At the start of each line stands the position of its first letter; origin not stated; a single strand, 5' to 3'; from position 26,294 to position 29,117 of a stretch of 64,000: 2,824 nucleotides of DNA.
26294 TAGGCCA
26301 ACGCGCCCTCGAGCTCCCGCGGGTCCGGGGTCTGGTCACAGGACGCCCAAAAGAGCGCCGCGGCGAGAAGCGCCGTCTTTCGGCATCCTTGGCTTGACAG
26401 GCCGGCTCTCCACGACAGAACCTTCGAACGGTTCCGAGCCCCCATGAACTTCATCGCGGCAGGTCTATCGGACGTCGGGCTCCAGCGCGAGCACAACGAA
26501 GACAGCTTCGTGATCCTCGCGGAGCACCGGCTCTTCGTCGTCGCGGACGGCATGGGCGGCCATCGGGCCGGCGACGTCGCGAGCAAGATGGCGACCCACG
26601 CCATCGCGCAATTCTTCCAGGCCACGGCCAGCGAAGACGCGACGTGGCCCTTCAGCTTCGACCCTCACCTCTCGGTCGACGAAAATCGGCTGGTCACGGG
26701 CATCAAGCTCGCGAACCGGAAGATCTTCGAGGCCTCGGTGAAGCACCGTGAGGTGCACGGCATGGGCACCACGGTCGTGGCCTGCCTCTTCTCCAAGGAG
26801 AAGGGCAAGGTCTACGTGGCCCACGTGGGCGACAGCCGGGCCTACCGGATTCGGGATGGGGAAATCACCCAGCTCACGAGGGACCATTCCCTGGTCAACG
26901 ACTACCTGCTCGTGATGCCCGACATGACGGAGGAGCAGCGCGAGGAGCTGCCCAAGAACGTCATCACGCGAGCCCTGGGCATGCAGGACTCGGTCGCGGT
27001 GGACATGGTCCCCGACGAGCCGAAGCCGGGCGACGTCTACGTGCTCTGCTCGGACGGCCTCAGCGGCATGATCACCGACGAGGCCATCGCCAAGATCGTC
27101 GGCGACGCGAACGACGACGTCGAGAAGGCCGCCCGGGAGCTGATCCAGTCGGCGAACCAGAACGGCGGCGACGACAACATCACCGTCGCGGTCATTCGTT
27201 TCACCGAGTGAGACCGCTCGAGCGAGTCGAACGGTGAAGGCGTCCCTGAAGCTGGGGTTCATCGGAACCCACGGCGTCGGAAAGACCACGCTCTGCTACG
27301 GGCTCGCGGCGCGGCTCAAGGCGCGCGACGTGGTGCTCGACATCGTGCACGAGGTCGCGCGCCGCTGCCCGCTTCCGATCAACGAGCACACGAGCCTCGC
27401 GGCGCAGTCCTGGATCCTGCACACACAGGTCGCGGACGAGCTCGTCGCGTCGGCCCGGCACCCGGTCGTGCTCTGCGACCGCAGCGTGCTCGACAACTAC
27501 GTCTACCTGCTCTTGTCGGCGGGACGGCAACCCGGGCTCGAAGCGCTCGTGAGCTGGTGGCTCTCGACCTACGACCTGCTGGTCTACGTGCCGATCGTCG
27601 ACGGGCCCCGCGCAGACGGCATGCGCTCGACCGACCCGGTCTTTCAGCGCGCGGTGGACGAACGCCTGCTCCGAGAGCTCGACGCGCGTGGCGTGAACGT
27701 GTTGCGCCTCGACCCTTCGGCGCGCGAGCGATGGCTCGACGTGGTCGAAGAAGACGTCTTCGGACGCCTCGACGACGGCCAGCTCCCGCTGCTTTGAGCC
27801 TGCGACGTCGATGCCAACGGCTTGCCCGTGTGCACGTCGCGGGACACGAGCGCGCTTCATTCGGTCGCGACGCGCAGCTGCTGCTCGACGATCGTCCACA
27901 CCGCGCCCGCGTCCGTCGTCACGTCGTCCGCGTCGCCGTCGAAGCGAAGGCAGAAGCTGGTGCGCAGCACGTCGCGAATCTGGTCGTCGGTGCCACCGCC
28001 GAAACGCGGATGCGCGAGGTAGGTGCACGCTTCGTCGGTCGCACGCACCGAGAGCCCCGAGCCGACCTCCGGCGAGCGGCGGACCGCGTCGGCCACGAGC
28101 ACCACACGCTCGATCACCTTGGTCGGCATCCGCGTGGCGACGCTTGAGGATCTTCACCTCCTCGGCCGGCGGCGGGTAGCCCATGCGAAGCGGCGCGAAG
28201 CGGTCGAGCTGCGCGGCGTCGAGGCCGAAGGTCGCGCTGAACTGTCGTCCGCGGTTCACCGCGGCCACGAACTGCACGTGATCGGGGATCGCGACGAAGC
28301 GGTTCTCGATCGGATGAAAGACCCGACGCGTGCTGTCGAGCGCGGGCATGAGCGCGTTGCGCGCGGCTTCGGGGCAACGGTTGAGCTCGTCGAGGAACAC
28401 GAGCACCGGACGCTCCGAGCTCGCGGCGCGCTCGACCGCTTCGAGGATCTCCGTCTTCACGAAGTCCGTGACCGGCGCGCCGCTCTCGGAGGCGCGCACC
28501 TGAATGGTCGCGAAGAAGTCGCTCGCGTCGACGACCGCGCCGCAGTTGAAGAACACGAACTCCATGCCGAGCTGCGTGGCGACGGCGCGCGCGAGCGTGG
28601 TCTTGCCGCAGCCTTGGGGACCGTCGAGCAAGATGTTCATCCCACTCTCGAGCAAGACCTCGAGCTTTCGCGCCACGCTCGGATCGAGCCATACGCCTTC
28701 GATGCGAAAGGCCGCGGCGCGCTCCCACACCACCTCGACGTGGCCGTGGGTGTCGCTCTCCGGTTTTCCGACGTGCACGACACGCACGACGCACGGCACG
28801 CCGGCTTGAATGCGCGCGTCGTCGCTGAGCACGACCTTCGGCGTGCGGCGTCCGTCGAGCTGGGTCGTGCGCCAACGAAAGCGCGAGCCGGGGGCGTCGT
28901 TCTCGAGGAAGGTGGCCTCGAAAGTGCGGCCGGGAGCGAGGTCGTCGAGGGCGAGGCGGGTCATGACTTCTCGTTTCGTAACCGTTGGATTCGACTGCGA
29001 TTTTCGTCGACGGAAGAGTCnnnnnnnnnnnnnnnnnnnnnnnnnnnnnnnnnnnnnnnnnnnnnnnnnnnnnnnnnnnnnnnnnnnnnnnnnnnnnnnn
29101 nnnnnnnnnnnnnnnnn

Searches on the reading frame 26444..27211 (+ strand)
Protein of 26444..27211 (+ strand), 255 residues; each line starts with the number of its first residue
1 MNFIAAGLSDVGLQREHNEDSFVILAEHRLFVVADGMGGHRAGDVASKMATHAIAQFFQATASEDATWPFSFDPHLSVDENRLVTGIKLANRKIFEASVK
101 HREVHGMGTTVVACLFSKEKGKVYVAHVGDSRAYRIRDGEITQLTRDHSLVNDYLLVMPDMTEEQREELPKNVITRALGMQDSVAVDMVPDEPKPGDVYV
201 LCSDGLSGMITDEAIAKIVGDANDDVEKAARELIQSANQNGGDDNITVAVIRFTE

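Call 6: search_protein_families(library=pfam, proteins=[window:26444-27211:+], max_evalue=0.1)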
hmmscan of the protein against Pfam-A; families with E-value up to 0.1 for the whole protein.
window:26444-27211:+ (255 aa): 3 families
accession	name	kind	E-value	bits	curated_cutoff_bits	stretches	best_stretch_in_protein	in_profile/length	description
PF13672.11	PP2C_2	-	1.4e-17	64.4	24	1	15-214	9-182/209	Protein phosphatase 2C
PF00481.26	PP2C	-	1.7e-14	54.5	20.3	2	28-150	34-142/255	Protein phosphatase 2C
PF07228.17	SpoIIE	-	3e-08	34.3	25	2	165-253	92-191/192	Stage II sporulation protein E (SpoIIE)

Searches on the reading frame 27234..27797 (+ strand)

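Call 6: search_protein_families(library=pfam, proteins=[window:27234-27797:+], max_evalue=0.1)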
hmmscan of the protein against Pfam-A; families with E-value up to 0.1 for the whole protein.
window:27234-27797:+ (187 aa): 9 families
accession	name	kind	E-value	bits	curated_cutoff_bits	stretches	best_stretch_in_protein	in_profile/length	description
PF13521.12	AAA_28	-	2.6e-17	64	27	1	9-166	4-164/164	AAA domain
PF13238.12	AAA_18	-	0.00044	21.1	29.4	1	10-40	4-34/128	AAA domain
PF13481.12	AAA_25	-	0.014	15.4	27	0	10-28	39-57/195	AAA domain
PF00004.35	AAA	-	0.037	14.9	21.2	1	9-33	3-27/131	ATPase family associated with various cellular activities (AAA)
PF03205.20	MobB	-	0.069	13.5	26.6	0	7-38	2-33/133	Molybdopterin guanine dinucleotide synthesis protein B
PF13671.12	AAA_33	-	0.075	13.8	27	0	9-80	4-75/143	AAA domain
PF13191.12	AAA_16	-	0.089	13.7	32.6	0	11-77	31-95/167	AAA ATPase domain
PF03029.23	ATP_bind_1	-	0.096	12.9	27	0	9-33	1-25/240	Conserved hypothetical ATP binding protein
PF00448.28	SRP54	-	0.099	12.7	22.7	0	9-31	6-28/196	SRP54-type protein, GTPase domain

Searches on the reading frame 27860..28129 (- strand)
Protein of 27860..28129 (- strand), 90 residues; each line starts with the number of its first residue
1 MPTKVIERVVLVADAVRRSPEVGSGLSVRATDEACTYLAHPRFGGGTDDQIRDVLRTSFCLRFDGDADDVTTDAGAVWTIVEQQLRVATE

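Call 6: search_protein_families(library=pfam, proteins=[window:27860-28129:-], max_evalue=0.1)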
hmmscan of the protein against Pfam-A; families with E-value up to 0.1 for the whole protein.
window:27860-28129:- (90 aa): 0 families

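Call 8: search_protein_families(library=ncbifam, proteins=[window:27860-28129:-], max_evalue=0.1)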
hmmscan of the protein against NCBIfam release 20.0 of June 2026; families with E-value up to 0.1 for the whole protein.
window:27860-28129:- (90 aa): 0 families

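Call 9: search_protein_families(library=padloc, proteins=[window:27860-28129:-], max_evalue=0.1)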
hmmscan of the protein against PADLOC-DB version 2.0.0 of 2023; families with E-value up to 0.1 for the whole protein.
window:27860-28129:- (90 aa): 0 families

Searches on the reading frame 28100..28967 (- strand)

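Call 6: search_protein_families(library=pfam, proteins=[window:28100-28967:-], max_evalue=0.1)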
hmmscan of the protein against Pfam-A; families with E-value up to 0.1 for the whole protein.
window:28100-28967:- (289 aa): 38 families (the best 25 are shown)
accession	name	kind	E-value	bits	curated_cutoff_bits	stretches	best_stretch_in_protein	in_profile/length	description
PF07728.20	AAA_5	-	1.8e-14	54.3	22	1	111-257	1-139/139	AAA domain (dynein-related subfamily)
PF00004.35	AAA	-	5e-13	50.1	21.2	1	112-244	1-115/131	ATPase family associated with various cellular activities (AAA)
PF13401.12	AAA_22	-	4.3e-08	34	27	1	110-206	6-104/130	AAA domain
PF13191.12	AAA_16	-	6.5e-08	33.7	32.6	1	108-209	23-155/167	AAA ATPase domain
PF07726.17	AAA_3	-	2.5e-07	31.1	27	1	112-257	2-129/131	ATPase family associated with various cellular activities (AAA)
PF13173.12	AAA_14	-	3.4e-06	27.5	27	1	112-203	5-79/129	AAA domain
PF00158.32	Sigma54_activat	-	4.1e-06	27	20.2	1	99-239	12-143/168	Sigma-54 interaction domain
PF13671.12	AAA_33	-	2.9e-05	24.8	27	1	112-203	2-86/143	AAA domain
PF05496.18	RuvB_N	-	4e-05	23.9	27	1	111-154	35-78/159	Holliday junction DNA helicase RuvB P-loop domain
PF02367.23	TsaE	-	0.00011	22.5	26.6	1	98-135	10-47/128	Threonylcarbamoyl adenosine biosynthesis protein TsaE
PF01078.27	Mg_chelatase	-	0.00019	21.3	20.3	1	98-131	11-44/207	Magnesium chelatase, subunit ChlI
PF02224.24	Cytidylate_kin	-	0.00021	21.5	26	1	112-151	1-38/211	Cytidylate kinase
PF24883.2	NPHP3_N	-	0.00029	21.5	24.8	0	112-134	25-47/164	Nephrocystin 3, N-terminal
PF13521.12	AAA_28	-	0.0003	21.5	27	1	112-193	2-80/164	AAA domain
PF20030.5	bpMoxR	-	0.00065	19.3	27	1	102-219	24-128/205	MoxR domain in the MoxR-vWA-beta-propeller ternary systems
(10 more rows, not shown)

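Call 8: search_protein_families(library=ncbifam, proteins=[window:28100-28967:-], max_evalue=0.1)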
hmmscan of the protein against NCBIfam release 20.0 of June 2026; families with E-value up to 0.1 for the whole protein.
window:28100-28967:- (289 aa): 80 families (the best 25 are shown)
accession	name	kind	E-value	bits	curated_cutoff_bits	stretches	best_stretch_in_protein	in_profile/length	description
TIGR02640.1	gas_vesic_GvpN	equivalog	8e-10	38.7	266.8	1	98-281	10-201/262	gas vesicle protein GvpN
NF047784.1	MadB_ATPase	equivalog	7.8e-09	35.1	475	2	95-148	19-72/298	MadB family AAA-type ATPase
TIGR03689.1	pup_AAA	equivalog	9.9e-07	27.8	504.75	1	108-196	215-299/512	proteasome ATPase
NF041006.2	cell_div_CdvC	equivalog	3.1e-06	26.3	650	1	111-196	136-208/370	cell division protein CdvC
NF003229.0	PRK04195.1-5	equivalog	3.7e-06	25.9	280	1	111-158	46-93/413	replication factor C large subunit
TIGR00635.1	ruvB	equivalog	5.4e-06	25.7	299.05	1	111-155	32-76/305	Holliday junction branch migration DNA helicase RuvB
NF042959.1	IteA_antiphage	equivalog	6.9e-06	25.5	510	1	76-146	91-162/367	anti-phage ATPase IteA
NF000868.0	PRK00080.1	equivalog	8.9e-06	24.8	282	1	111-155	53-97/330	Holliday junction branch migration DNA helicase RuvB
NF009067.0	PRK12402.1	equivalog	1.1e-05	24.5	317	1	89-153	14-79/340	replication factor C small subunit 2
NF010004.0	PRK13477.1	equivalog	2.7e-05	22.8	524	1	112-188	288-362/514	bifunctional pantoate--beta-alanine ligase/(d)CMP kinase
TIGR00017.1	cmk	equivalog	6.1e-05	22.8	135.55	1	110-151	3-42/217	(d)CMP kinase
NF003069.1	PRK03992.1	subfamily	8.4e-05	21.9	500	1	106-139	162-195/379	proteasome-activating nucleotidase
TIGR00763.1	lon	equivalog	9.3e-05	21.1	608.05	1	109-150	353-394/795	endopeptidase La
NF003230.0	PRK04195.1-6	equivalog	9.8e-05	21.2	441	1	111-142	41-72/494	replication factor C large subunit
TIGR01242.2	TIGR01242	subfamily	0.00015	20.9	500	1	106-139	145-178/362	proteasome-activating nucleotidase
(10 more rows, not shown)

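Call 9: search_protein_families(library=padloc, proteins=[window:28100-28967:-], max_evalue=0.1)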
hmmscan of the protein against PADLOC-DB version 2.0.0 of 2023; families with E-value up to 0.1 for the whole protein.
window:28100-28967:- (289 aa): 20 families
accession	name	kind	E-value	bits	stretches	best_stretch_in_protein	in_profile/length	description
PDLC02196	IetA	-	1.1e-06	26.3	1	107-146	120-159/374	-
PDLC04232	IetA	-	2.9e-06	24.9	1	106-147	113-154/330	-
PDLC04140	mad8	-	2e-05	22.3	1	104-136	22-54/314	mads_8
PDLC00915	TRIP13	-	2.3e-05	22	1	112-196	66-143/302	TRIP13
PDLC02911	VakA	-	0.00011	20.9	1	111-138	4-31/163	-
PDLC04790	PDC-S01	-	0.00028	17.7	1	99-146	17-64/422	-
PDLC04786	PDC-S01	-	0.00085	16.2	1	112-202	23-103/439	-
PDLC04792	PDC-S01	-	0.00086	16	1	109-201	19-101/452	-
PDLC01994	RtcR_PspF1--CARF_AAA_HTH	-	0.0009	16.4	1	112-266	184-326/468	-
PDLC04231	IetA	-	0.0012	16.7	1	108-148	116-156/262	-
PDLC04956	PDC-S20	-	0.002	15.6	0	179-238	173-229/450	-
PDLC04959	PDC-S20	-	0.0022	15.6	0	171-198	172-198/464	-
PDLC02195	IetA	-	0.0029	15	1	106-138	134-166/395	-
PDLC01993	RtcR--CARF_AAA_HTH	-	0.0041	13.6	1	104-220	199-310/523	-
PDLC04788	PDC-S01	-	0.0066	13.4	1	113-202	23-100/448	-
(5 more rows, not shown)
